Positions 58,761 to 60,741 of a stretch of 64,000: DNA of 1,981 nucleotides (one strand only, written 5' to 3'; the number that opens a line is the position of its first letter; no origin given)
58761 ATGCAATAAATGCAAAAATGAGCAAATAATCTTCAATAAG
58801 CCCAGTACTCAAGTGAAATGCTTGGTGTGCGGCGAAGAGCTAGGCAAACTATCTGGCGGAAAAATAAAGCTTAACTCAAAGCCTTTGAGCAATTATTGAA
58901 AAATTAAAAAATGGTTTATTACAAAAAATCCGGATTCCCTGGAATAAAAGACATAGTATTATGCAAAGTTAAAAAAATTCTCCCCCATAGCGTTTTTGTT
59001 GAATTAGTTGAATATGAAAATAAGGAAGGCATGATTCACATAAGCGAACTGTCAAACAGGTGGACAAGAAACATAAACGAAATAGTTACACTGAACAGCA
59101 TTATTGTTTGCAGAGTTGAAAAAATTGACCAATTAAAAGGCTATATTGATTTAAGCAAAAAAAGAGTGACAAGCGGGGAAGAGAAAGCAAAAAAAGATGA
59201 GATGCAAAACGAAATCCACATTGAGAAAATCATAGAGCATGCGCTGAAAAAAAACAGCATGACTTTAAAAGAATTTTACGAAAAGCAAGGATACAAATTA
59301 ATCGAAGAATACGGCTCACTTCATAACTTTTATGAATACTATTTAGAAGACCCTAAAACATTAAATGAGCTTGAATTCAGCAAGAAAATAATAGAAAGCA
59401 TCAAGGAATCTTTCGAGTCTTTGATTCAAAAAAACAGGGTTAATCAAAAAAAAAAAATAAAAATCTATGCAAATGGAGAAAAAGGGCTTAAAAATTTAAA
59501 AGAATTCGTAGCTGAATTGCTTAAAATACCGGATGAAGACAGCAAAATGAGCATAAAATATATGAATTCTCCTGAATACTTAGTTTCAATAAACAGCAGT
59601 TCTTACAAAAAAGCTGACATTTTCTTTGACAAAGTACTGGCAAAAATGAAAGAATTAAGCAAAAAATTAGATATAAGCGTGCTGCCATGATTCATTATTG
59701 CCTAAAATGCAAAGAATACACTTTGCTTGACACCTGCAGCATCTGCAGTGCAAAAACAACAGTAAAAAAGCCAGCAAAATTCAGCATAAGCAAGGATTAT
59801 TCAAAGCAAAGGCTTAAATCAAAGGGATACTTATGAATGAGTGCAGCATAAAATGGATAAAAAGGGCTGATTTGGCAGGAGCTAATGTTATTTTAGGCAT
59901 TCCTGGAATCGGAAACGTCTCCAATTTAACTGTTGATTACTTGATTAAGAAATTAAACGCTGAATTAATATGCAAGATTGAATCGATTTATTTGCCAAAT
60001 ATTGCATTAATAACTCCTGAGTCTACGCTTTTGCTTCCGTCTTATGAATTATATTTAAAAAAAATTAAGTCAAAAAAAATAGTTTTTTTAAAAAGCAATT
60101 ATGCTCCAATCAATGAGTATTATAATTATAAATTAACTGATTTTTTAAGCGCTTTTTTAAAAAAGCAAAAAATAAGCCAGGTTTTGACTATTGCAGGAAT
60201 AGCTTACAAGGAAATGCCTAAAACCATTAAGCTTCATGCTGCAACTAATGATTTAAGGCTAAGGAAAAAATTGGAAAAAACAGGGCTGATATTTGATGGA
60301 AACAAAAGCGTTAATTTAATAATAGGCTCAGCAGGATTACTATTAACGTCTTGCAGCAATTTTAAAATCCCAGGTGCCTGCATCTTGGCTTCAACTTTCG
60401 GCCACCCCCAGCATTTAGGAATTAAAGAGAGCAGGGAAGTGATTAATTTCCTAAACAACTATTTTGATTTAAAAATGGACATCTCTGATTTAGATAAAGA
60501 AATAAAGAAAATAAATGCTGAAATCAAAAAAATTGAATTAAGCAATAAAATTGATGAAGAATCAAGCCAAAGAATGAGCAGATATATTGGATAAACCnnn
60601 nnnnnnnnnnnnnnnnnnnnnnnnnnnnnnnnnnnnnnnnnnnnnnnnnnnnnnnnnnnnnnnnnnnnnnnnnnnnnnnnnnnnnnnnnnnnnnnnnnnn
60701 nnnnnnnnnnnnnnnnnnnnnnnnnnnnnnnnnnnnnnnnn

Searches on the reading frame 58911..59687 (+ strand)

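Call 72: search_protein_families(library=pfam, proteins=[window:58911-59687:+], max_evalue=0.00001)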
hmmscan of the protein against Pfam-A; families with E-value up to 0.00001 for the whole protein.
window:58911-59687:+ (259 aa): 2 families
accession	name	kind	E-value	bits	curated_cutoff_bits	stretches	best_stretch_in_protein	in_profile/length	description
PF07541.17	EIF_2_alpha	-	2e-13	50.8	22.8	1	123-232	2-114/114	Eukaryotic translation initiation factor 2 alpha subunit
PF00575.29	S1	-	1.4e-09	38.6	22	1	12-84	4-74/74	S1 RNA binding domain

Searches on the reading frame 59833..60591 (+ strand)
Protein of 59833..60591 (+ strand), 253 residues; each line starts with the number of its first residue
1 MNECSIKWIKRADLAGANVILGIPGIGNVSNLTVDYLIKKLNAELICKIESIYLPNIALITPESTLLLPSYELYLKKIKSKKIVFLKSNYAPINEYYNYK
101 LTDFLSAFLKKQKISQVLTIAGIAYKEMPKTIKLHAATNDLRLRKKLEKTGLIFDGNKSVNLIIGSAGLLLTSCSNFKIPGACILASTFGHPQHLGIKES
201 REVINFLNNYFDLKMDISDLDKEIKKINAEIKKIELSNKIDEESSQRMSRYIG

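Call 72: search_protein_families(library=pfam, proteins=[window:59833-60591:+], max_evalue=0.00001)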
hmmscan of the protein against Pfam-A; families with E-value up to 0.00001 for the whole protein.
window:59833-60591:+ (253 aa): 1 family
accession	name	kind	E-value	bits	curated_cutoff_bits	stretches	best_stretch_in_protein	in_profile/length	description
PF09754.15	PAC2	-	4.8e-31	108.7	25.8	1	20-234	2-214/215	PAC2 family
